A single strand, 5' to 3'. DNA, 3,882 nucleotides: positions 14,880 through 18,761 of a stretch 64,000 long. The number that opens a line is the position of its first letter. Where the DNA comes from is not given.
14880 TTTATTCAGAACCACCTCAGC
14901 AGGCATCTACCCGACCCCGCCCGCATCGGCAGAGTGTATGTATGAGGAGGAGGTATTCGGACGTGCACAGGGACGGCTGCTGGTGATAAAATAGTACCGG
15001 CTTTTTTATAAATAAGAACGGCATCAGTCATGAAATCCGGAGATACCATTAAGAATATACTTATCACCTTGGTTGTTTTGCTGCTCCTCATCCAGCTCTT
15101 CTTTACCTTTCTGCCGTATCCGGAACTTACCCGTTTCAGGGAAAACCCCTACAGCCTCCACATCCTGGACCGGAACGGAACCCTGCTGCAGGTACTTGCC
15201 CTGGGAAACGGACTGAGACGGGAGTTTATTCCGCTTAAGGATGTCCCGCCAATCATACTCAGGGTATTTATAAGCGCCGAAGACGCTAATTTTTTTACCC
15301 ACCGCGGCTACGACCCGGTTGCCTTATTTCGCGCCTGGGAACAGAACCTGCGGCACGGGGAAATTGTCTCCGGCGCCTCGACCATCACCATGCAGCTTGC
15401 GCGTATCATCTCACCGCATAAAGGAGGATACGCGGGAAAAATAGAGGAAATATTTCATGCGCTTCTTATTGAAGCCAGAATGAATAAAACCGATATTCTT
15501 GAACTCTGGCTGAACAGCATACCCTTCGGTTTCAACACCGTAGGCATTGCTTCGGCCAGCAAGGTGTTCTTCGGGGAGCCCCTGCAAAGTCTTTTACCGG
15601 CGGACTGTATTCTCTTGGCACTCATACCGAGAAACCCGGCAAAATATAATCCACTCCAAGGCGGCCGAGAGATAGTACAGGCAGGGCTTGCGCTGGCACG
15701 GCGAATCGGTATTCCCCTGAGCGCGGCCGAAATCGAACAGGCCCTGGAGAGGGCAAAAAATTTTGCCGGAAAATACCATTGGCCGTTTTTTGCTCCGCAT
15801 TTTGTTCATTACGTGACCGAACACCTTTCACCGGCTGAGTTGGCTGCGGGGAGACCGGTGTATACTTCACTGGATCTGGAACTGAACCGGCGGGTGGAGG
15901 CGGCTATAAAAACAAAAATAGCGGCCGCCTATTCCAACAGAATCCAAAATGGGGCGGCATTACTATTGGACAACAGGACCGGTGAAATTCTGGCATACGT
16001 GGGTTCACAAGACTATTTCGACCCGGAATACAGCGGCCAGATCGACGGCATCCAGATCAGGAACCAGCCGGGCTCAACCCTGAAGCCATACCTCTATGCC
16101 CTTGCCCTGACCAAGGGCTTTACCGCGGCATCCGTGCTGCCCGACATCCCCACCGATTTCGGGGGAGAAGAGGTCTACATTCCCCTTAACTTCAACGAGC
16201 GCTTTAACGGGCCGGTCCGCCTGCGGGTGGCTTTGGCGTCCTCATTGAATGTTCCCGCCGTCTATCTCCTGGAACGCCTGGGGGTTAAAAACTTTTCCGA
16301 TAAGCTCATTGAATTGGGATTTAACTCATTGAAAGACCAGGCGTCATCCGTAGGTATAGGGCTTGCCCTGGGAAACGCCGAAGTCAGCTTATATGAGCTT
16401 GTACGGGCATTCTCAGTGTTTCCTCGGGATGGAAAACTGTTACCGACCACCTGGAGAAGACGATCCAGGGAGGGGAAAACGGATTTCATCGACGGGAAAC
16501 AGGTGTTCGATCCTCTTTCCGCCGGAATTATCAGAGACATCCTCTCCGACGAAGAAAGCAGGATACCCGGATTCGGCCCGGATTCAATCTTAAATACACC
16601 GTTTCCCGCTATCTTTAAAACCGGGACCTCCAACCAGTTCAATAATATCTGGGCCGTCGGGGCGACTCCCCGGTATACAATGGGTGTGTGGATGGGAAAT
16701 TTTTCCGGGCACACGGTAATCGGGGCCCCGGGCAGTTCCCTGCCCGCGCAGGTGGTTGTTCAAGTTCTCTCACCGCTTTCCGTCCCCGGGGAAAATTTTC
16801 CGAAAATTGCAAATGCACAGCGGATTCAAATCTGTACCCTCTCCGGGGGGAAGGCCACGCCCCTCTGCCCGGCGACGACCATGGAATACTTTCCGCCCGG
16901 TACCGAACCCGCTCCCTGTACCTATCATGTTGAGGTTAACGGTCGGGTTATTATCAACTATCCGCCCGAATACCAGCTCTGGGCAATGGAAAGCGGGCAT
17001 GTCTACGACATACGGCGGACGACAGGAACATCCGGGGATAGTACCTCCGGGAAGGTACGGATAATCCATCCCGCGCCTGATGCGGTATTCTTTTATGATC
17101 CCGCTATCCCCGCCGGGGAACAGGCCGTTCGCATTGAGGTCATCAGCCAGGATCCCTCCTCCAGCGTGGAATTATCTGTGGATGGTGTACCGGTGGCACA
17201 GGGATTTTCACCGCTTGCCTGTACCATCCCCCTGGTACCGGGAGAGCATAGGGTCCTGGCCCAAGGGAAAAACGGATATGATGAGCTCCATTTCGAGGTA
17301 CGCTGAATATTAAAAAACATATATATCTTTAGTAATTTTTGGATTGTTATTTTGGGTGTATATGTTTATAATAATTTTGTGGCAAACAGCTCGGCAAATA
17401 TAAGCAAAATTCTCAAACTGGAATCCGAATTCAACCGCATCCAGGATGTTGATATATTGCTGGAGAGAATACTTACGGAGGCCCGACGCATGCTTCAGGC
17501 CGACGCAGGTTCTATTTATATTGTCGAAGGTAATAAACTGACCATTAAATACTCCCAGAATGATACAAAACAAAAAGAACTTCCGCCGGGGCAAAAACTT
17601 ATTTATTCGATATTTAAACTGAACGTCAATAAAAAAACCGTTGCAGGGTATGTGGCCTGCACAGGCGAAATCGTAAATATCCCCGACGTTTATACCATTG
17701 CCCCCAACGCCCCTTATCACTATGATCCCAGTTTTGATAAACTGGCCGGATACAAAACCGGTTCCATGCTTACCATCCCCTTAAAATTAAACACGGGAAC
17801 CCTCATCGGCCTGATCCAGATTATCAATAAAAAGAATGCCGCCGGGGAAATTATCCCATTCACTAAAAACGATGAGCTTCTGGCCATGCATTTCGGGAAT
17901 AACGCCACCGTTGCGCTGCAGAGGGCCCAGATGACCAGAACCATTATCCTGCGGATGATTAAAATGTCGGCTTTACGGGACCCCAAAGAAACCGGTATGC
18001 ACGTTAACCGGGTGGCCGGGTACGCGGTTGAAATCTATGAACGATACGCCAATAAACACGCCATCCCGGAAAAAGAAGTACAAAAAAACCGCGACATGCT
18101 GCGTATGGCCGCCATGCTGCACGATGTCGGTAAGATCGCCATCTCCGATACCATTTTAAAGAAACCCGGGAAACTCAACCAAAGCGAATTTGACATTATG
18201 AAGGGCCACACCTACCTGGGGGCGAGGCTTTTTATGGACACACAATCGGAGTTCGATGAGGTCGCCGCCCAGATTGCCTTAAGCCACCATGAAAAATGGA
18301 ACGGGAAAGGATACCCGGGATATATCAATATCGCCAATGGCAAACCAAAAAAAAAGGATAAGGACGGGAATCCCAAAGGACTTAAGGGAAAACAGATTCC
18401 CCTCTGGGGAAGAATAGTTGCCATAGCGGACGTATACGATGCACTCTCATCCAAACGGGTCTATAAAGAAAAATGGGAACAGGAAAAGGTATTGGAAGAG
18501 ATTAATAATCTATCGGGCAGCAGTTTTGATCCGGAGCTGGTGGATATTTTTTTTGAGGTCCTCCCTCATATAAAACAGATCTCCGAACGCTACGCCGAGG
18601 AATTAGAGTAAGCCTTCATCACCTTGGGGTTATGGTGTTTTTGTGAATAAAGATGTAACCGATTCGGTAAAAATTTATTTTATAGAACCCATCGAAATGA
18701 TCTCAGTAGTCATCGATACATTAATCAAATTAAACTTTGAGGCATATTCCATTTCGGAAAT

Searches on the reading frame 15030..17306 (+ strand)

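Call 69: search_protein_families(library=pfam, proteins=[window:15030-17306:+], max_evalue=0.00001)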
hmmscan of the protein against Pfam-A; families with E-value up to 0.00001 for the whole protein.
window:15030-17306:+ (758 aa): 3 families
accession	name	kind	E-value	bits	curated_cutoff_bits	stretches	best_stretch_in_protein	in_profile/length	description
PF00912.28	Transgly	-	1.9e-44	151.7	27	1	59-212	9-163/178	Transglycosylase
PF00905.27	Transpeptidase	-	1.5e-20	74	22.1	1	308-548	1-267/299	Penicillin binding protein transpeptidase domain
PF06832.18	BiPBP_C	-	1.8e-06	28.2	26.8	1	669-749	5-83/90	Penicillin-Binding Protein C-terminus Family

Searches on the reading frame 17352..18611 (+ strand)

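Call 69: search_protein_families(library=pfam, proteins=[window:17352-18611:+], max_evalue=0.00001)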
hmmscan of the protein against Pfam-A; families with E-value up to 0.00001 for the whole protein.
window:17352-18611:+ (419 aa): 4 families
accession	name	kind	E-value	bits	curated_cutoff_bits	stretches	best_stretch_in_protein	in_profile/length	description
PF13487.12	HD_5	-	2.1e-25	89.9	27.2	2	229-323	25-116/170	HD domain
PF01966.28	HD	-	2.9e-21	76.3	22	1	216-364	3-115/116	HD domain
PF01590.32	GAF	-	1e-13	52.4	22.4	1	33-189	2-133/133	GAF domain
PF13185.12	GAF_2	-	5.4e-06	27.1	28.6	1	31-190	2-136/136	GAF domain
